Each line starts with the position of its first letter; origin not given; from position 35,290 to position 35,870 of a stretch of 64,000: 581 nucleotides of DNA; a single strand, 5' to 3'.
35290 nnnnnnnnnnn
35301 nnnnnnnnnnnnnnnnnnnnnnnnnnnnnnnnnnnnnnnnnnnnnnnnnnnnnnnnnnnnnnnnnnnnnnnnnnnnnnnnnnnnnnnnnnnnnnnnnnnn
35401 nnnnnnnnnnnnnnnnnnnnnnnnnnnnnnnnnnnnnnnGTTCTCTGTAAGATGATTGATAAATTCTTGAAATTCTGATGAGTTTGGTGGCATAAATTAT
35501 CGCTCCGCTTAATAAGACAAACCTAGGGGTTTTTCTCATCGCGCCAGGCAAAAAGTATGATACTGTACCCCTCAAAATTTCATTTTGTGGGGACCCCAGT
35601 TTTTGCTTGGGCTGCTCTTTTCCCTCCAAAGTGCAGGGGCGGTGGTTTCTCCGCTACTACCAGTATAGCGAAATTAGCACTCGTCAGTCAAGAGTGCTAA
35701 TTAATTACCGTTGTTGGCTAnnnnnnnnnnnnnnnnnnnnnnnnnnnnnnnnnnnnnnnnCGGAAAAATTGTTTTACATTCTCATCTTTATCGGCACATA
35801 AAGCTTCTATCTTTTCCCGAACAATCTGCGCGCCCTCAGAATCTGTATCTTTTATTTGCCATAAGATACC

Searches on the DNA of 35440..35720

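Call 18: search_rna_families(source=window, start=35440, end=35720, threshold=evalue, max_evalue=10, show_alignments=3)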
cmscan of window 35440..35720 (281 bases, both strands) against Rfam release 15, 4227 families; matches with E-value up to 10: 2.
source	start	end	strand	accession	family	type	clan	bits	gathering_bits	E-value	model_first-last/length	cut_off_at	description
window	35554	35603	+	RF02345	ar15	Gene; sRNA;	CL00108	11.4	40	7.3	1-112/112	no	Alphaproteobacterial ar15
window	35467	35481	+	RF01516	v-snoRNA-1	Gene; snRNA; snoRNA; CD-box;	-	11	75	9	51-65/65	no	Human herpesvirus 1 small nucleolar RNA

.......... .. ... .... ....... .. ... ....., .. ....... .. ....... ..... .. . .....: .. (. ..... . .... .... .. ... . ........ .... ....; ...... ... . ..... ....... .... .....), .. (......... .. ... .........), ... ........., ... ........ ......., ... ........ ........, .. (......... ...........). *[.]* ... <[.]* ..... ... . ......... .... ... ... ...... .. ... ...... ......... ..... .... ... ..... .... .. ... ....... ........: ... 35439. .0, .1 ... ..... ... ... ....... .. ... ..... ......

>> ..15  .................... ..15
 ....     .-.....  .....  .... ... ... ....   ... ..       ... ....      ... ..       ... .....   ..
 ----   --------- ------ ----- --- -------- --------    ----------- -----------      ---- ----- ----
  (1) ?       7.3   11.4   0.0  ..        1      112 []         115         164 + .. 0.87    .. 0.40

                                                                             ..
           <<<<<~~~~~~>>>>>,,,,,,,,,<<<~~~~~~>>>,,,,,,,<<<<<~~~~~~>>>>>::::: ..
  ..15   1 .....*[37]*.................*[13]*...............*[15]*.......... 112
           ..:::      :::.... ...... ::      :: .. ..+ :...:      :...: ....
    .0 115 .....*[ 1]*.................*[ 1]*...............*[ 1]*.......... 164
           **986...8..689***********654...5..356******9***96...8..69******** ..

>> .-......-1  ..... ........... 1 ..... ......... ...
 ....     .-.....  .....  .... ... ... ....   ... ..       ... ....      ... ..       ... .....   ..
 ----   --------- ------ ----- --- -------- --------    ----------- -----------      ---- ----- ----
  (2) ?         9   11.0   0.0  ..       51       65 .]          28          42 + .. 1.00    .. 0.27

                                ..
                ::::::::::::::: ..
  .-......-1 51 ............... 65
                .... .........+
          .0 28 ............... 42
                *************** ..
